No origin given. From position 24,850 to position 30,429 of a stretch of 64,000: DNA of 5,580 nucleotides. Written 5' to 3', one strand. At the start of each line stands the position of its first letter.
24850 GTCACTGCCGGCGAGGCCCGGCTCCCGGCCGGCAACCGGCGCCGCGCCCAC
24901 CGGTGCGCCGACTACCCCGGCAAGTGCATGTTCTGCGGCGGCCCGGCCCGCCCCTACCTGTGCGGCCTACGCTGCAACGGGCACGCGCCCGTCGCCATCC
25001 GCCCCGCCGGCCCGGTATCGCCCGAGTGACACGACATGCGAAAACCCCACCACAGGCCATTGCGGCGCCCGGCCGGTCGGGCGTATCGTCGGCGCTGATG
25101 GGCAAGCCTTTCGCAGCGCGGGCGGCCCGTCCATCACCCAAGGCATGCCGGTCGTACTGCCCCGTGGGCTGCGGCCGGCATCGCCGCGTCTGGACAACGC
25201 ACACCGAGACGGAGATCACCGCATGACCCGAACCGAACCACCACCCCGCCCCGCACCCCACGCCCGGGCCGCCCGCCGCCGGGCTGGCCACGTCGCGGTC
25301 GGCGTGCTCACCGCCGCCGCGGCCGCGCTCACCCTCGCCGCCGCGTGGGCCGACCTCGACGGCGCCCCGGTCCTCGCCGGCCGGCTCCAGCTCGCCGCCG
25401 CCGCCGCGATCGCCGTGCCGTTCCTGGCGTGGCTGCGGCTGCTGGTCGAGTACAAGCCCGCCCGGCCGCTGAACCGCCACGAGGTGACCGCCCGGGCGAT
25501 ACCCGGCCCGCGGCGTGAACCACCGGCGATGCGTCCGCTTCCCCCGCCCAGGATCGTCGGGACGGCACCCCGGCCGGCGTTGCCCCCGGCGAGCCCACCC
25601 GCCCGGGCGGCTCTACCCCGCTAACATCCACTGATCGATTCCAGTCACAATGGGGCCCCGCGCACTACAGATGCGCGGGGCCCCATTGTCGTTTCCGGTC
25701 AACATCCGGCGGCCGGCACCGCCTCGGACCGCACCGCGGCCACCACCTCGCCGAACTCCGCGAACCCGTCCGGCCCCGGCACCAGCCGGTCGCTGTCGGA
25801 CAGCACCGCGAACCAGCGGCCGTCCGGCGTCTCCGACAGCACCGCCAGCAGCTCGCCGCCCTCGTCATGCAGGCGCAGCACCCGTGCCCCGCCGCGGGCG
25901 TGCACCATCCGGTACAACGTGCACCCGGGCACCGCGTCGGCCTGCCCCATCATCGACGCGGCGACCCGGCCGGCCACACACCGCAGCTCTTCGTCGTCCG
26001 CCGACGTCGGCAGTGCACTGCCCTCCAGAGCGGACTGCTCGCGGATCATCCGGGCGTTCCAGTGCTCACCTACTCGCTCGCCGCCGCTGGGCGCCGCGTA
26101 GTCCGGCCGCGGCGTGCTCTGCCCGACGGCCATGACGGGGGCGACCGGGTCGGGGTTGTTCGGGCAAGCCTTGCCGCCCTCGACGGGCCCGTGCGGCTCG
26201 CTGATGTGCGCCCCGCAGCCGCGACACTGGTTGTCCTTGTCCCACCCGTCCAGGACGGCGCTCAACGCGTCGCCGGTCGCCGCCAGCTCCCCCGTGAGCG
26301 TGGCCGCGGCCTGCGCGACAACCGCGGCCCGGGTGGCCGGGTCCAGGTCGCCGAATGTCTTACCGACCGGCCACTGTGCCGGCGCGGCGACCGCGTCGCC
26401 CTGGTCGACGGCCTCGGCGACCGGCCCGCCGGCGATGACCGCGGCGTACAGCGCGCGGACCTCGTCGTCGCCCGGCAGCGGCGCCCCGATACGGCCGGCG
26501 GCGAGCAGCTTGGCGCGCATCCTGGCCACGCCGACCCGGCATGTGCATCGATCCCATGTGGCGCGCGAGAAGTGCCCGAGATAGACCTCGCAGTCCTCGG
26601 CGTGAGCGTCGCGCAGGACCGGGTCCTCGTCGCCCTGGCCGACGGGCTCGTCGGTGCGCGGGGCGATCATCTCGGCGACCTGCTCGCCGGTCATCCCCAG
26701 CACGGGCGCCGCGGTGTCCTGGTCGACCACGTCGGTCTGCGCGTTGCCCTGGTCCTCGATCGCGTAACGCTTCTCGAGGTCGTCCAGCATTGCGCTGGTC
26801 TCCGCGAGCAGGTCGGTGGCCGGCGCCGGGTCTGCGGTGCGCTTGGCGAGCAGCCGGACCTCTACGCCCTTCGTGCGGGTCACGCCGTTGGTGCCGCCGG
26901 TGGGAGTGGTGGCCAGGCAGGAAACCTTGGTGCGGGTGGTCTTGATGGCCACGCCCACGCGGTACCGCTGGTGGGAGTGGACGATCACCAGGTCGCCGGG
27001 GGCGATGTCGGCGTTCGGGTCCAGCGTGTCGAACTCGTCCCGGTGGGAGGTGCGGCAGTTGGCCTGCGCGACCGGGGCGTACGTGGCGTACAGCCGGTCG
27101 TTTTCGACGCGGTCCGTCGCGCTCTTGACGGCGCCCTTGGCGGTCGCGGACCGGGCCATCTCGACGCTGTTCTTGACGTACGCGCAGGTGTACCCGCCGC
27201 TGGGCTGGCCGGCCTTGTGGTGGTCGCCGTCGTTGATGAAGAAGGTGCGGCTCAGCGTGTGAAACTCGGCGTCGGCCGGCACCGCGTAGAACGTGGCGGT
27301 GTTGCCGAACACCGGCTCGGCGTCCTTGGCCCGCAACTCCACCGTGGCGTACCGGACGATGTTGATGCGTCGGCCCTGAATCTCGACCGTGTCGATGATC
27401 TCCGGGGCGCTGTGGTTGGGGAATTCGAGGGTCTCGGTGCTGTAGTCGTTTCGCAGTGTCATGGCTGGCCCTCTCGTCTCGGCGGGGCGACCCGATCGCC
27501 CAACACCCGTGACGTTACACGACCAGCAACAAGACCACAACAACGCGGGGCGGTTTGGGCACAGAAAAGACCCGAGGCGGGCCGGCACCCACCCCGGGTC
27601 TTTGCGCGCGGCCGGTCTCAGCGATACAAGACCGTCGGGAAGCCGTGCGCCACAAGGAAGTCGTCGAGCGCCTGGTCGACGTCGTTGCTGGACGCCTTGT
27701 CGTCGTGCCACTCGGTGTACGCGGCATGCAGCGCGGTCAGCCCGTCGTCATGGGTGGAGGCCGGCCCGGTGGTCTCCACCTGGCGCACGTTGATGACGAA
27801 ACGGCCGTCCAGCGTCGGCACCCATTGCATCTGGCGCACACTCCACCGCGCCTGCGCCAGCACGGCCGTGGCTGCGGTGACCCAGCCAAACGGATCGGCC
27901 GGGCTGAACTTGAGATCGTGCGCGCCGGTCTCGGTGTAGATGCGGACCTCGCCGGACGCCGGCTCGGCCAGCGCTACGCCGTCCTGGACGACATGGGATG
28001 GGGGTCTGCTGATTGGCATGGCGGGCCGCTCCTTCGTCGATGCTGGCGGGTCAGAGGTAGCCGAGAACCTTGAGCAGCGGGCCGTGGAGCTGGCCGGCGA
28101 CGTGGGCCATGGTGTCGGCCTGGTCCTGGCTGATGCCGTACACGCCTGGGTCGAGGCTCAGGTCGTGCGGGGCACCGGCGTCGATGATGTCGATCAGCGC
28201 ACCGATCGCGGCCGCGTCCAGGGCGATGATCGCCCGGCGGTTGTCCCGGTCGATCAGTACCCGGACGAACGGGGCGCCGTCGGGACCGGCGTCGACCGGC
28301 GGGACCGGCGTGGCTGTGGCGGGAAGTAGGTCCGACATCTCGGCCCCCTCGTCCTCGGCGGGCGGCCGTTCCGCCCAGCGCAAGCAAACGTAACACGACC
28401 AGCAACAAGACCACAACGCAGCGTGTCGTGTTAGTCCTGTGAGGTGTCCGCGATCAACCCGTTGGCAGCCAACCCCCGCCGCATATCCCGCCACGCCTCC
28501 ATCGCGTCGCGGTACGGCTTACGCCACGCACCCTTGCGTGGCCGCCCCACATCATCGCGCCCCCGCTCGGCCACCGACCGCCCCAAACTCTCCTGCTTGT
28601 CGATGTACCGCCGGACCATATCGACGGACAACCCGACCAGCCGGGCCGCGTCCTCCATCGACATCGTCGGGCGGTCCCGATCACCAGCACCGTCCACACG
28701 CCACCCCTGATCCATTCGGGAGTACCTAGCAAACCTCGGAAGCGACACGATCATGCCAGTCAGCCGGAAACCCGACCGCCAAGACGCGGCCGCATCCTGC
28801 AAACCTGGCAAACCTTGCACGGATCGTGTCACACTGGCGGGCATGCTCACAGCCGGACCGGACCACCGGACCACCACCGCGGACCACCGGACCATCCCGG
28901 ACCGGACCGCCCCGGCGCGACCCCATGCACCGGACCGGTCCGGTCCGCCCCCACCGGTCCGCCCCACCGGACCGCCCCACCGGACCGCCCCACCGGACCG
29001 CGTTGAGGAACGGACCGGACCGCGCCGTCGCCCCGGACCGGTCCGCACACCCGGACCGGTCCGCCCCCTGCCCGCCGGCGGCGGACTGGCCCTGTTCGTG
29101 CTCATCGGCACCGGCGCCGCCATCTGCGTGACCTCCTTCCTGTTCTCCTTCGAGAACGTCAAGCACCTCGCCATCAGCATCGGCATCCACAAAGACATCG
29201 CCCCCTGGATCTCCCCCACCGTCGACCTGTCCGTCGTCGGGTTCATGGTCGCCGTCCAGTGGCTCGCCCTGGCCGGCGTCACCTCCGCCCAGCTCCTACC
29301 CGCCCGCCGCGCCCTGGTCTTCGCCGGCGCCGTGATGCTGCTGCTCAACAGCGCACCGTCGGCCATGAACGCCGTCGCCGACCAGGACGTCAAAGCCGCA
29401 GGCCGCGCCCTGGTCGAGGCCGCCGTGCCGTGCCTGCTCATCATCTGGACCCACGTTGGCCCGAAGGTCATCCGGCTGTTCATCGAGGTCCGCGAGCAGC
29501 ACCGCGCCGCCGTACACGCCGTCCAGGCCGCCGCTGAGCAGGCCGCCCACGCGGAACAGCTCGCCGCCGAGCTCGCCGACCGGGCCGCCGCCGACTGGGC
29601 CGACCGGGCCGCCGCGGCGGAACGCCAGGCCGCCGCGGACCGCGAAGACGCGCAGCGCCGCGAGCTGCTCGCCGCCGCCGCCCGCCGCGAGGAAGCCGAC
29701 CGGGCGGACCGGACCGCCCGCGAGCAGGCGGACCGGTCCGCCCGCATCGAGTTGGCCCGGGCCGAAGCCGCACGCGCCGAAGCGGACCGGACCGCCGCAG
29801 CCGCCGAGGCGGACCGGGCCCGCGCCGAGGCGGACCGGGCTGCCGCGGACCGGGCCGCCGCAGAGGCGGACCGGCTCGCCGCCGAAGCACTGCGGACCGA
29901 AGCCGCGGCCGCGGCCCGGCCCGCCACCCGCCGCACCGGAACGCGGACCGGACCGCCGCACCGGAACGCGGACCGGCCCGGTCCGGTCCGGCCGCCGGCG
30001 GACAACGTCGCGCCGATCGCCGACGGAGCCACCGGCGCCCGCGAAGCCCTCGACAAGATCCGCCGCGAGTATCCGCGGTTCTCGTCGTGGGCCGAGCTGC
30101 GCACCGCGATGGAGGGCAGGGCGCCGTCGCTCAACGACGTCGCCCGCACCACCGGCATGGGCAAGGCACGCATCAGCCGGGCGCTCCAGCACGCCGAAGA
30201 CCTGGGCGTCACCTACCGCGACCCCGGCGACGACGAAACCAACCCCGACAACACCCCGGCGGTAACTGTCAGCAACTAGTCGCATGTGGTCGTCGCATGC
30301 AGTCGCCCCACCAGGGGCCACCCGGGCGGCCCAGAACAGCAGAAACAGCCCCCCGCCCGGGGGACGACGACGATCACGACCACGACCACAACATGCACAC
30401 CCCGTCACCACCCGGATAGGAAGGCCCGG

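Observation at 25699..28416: Two promoter-plus-terminator-bounded leftward cassettes of unknown function between the replication module and the conjugation block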

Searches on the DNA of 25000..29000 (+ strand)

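Call 10: search_dna_similar(query=window:25000-29000:+, collection=phages, mode=distant)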
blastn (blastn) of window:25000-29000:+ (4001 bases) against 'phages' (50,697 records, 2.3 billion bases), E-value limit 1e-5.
No match.

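Call 11: search_dna_similar(query=window:25000-29000:+, collection=plasmids, mode=distant)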
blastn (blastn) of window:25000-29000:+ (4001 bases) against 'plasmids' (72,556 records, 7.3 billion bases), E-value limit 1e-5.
No match.

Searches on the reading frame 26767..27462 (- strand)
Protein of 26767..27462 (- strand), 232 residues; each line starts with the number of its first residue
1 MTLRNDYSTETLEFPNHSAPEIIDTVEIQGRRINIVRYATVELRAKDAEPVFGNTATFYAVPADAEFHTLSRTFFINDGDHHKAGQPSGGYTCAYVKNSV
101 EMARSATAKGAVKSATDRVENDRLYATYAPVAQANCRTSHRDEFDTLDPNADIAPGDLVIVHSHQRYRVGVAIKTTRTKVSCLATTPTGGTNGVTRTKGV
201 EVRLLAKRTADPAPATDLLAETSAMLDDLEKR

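Call 88: search_solved_structures(query=A5, max_evalue=10)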
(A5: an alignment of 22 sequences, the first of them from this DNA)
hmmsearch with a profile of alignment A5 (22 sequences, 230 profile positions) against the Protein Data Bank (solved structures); distinct sequences matched with E-value up to 10: 4.
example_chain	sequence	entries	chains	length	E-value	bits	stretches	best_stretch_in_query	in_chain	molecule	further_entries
9tg4_D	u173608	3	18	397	0.31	13.8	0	95-132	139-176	Multidrug efflux pump subunit AcrA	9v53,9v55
5v5s_D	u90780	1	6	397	0.31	13.8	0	95-132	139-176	Multidrug efflux pump subunit AcrA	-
5ng5_E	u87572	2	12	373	0.39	13.5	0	95-132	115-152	Multidrug efflux pump subunit AcrA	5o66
4c5j_A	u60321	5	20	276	0.57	12.9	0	105-146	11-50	PHOSPHOMETHYLPYRIMIDINE KINASE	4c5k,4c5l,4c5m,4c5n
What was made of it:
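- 26803..27462 (-): g587 N-domain (aa 1-220): a new, confidently folded mixed beta/alpha domain containing SH3/Tudor-like barrels. The profile finds nothing in the PDB (call 88).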

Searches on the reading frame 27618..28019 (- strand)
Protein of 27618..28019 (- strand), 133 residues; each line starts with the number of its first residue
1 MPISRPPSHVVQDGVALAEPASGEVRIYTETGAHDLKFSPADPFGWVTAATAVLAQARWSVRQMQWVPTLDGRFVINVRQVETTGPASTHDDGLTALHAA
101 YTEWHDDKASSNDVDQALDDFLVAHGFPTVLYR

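Call 7: search_protein_families(library=pfam, proteins=[window:27618-28019:-], max_evalue=1)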
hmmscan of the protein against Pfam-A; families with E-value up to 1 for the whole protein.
window:27618-28019:- (133 aa): 0 families

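Call 8: search_protein_families(library=phrogs, proteins=[window:27618-28019:-], max_evalue=1)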
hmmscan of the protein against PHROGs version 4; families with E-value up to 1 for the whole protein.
window:27618-28019:- (133 aa): 2 families
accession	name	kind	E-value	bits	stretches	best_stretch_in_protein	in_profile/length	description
phrog_8101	-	unknown function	0.17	12.6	1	93-127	106-139/152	-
phrog_30950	-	unknown function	0.23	12.7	1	88-120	35-67/92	-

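Call 9: search_protein_families(library=padloc, proteins=[window:27618-28019:-], max_evalue=1)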
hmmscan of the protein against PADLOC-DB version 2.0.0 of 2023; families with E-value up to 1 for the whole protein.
window:27618-28019:- (133 aa): 0 families

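Call 22: find_homologous_proteins(query=window:27618-28019:-)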
Query window:27618-28019:- (133 aa): 3 proteins with E <= 0.001 among 51 candidates.
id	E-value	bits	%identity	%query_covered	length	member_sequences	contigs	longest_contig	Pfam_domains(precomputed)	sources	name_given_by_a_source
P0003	1.3e-84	299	100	100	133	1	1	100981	-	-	-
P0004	2.3e-35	139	50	100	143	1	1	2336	-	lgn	-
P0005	9.6e-30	121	40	93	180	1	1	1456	-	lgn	-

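Call 35: search_solved_structures(query=window:27618-28019:-, max_evalue=10)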
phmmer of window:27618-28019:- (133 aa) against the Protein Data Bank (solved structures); distinct sequences matched with E-value up to 10: 0.

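Call 45: predict_structure(alignment_id=A2)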
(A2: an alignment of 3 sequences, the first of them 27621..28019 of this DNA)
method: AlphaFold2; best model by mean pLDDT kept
length: 133 residues; sequences in the alignment: 3
mean_pLDDT: 65.3   pTM: 0.51
mean pLDDT of the five models: 65.3, 57.2, 55.8, 55.5, 46.8
residues with pLDDT >= 90: 0; 70-90: 58; 50-70: 58; < 50: 17
segments of 3 or more residues with pLDDT < 50: 1-11, 84-86
pLDDT, mean of each block of 10 residues (from residue 1): 37 69 77 72 65 73 63 69 53 66 73 72 65 48
secondary structure, 60 per line:
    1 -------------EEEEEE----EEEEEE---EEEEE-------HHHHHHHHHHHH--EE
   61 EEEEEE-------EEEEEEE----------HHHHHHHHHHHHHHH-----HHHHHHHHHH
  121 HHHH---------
elements in order: E14-19 E24-29 E33-37 H45-56 E59-66 E74-80 H91-105 H111-124

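Call 55: fold_search(model_id=the predicted structure, library=pdb)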
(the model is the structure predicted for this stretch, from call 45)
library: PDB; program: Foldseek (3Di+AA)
matches with E <= 10: 526; with E <= 0.001: 0
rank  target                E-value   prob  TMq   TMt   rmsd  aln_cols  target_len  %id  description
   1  2gza_B                1.4e-01  0.30  0.24  0.13  12.2        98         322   11  Crystal structure of the VirB11 ATPase from the Brucella Suis type IV secretion system in complex with sulphate (released 2006-07-11)
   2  8rkd_B                1.7e-01  0.21  0.24  0.10  16.3       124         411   10  TadA/CpaF with AMPPNP (released 2024-08-14)
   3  9e24_A                1.9e-01  0.23  0.26  0.11  15.3       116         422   10  Closed structure of CpaF without nucleotides (Apo dataset) (released 2025-04-23)
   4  8rjf_A                2.1e-01  0.28  0.27  0.11  15.8       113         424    9  TadA/CpaF with ADP (released 2024-08-14)
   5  3bk2                  2.6e-01  0.18  0.27  0.08  19.2       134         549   15  Crystal Structure Analysis of the RNase J/UMP complex (released 2008-01-22)
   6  6ozb_C                2.6e-01  0.08  0.17  0.13  16.6       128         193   13  Crystal structure of the phycoerythrobilin-bound GAF domain from a cyanobacterial phytochrome (released 2020-05-20)
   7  8fbp_K                3.0e-01  0.13  0.21  0.08  12.9       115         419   10  Glutamine synthetase from Pseudomonas aeruginosa, filament double-unit in compressed conformation (released 2024-02-14)
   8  8fbp_I                3.2e-01  0.13  0.21  0.08  12.8       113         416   11  Glutamine synthetase from Pseudomonas aeruginosa, filament double-unit in compressed conformation (released 2024-02-14)
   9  2gza_A                3.3e-01  0.14  0.24  0.12  17.2       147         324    7  Crystal structure of the VirB11 ATPase from the Brucella Suis type IV secretion system in complex with sulphate (released 2006-07-11)
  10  7o4o                  4.0e-01  0.13  0.19  0.13  12.3       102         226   12  Structure of Staphylococcus aureus m1A22-tRNA methyltransferase in complex with S-adenosylhomocysteine (released 2022-04-06)
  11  4e2z                  4.5e-01  0.16  0.23  0.09  17.6        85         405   16  X-ray Structure of the H225N mutant of TcaB9, a C-3'-Methyltransferase, in Complex with S-Adenosyl-L-Homocysteine and Su (released 2012-04-25)
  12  4e30                  4.5e-01  0.16  0.23  0.09  17.7        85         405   16  X-ray Structure of the H181N/E224Q double mutant of TcaB9, a C-3'-Methyltransferase, in Complex with S-Adenosyl-L-Homocy (released 2012-04-25)
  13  6ozb_A                4.5e-01  0.09  0.20  0.15  15.9       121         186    9  Crystal structure of the phycoerythrobilin-bound GAF domain from a cyanobacterial phytochrome (released 2020-05-20)
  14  8rkd_A                4.8e-01  0.15  0.25  0.10  16.4       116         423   10  TadA/CpaF with AMPPNP (released 2024-08-14)
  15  4e2y                  5.7e-01  0.16  0.23  0.09  12.8        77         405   12  X-ray Structure of the E224Q mutant of TcaB9, a C-3'-Methyltransferase, in Complex with S-Adenosyl-L-Homocysteine and Su (released 2012-04-25)
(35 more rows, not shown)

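Call 72: search_protein_families(library=ncbifam, proteins=[window:27618-28019:-], max_evalue=0.01)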
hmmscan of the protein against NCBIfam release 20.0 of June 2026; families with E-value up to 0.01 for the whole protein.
window:27618-28019:- (133 aa): 0 families

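Call 100: find_encoding_contigs(protein=P0004, flank=3000, max_places=2)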
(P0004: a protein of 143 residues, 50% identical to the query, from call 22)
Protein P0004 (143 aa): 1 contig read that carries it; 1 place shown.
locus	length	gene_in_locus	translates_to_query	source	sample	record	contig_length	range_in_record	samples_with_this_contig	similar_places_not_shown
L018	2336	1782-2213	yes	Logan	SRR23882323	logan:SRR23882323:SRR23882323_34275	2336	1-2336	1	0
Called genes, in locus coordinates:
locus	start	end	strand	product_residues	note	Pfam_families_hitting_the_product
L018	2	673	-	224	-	?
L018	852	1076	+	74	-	-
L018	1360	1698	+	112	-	-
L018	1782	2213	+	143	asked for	-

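Call 101: find_encoding_contigs(protein=P0005, flank=3000, max_places=2)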
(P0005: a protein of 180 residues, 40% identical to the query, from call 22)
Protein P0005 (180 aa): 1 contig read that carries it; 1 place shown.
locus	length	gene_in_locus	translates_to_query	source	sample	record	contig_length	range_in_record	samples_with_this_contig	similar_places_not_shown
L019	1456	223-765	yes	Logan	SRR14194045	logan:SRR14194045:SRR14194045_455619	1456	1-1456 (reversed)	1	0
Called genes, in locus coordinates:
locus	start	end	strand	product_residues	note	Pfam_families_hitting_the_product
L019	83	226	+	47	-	-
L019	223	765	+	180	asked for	-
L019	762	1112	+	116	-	-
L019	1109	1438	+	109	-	PF21848:DUF6907 (weak)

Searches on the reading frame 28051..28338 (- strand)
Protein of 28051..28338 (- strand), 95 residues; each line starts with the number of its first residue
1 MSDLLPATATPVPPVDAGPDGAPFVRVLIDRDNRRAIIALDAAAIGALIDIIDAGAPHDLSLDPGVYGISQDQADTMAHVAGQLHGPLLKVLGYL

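Call 7: search_protein_families(library=pfam, proteins=[window:28051-28338:-], max_evalue=1)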
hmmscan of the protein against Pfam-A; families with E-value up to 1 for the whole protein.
window:28051-28338:- (95 aa): 0 families

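Call 8: search_protein_families(library=phrogs, proteins=[window:28051-28338:-], max_evalue=1)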
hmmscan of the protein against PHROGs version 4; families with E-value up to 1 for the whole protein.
window:28051-28338:- (95 aa): 1 family
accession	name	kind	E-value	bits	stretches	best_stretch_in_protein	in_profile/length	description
phrog_18416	-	unknown function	0.18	12.5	1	58-85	36-63/147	-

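Call 9: search_protein_families(library=padloc, proteins=[window:28051-28338:-], max_evalue=1)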
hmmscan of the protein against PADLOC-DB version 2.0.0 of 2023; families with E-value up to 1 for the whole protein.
window:28051-28338:- (95 aa): 0 families

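Call 28: find_homologous_proteins(query=window:28051-28338:-)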
Query window:28051-28338:- (95 aa): 1 proteins with E <= 0.001 among 8 candidates.
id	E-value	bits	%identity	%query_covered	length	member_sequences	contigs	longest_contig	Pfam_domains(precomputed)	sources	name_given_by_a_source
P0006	4.0e-53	196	100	100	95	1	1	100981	-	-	-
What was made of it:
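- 28051..28338 (-): g95: an acidic (pI 4.4) 95-aa orphan and the first gene of cassette 1. It occupies a variable slot. Only itself found among 5.8 billion proteins (call 28).
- g95 has no homologue anywhere (call 28). It is an orphan (call 28).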

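Call 36: search_solved_structures(query=window:28051-28338:-, max_evalue=10)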
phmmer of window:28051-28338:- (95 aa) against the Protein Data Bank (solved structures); distinct sequences matched with E-value up to 10: 4.
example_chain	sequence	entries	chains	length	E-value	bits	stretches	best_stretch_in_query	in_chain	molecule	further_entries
5o60_R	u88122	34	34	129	0.55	14.1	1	25-64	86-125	50S ribosomal protein L20 | Large ribosomal subunit protein bL20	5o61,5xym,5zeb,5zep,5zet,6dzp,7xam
5v7q_Q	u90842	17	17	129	0.65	13.9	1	25-64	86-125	50S ribosomal protein L20 | Large ribosomal subunit protein bL20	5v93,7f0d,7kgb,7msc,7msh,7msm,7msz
3eo6_A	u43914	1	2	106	1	13.2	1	38-83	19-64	protein of unknown function (DUF1255)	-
6dzi_R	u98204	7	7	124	1.2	13.1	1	25-61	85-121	50S ribosomal protein L20 | Large ribosomal subunit protein bL20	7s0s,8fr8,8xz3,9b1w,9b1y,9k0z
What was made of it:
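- On Type II toxin-antitoxin system: No hits in Pfam, PADLOC, NCBIfam or PDB sequences (calls 7, 9, 35, 36, 72).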

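Call 72: search_protein_families(library=ncbifam, proteins=[window:28051-28338:-], max_evalue=0.01)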
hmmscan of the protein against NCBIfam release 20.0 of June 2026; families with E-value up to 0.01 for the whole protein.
window:28051-28338:- (95 aa): 0 families
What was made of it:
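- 28051..28338 (-): No family hit (calls 7-9, 72).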

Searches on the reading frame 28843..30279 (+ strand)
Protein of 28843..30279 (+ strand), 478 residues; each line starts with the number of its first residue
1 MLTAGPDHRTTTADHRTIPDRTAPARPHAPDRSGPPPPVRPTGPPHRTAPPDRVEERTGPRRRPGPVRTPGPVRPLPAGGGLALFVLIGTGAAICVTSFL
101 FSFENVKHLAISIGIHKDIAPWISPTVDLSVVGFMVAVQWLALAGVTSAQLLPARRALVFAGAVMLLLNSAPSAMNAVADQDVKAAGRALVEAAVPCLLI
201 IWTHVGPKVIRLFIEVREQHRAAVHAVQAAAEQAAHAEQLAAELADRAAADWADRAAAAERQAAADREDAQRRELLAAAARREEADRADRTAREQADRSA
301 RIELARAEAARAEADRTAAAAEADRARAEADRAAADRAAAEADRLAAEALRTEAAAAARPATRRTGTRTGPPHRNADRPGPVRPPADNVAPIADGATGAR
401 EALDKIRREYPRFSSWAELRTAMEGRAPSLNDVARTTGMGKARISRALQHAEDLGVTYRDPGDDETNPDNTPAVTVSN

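Call 13: search_protein_families(library=pfam, proteins=[window:28843-30279:+], max_evalue=0.01)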
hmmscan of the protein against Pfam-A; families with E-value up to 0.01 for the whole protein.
window:28843-30279:+ (478 aa): 1 family
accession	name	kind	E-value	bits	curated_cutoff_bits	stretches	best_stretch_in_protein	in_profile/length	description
PF10935.13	DUF2637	-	0.0016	18.8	22.8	1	89-187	5-114/161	Protein of unknown function (DUF2637)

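Call 72: search_protein_families(library=ncbifam, proteins=[window:28843-30279:+], max_evalue=0.01)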
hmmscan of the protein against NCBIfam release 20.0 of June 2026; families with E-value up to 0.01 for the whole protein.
window:28843-30279:+ (478 aa): 0 families
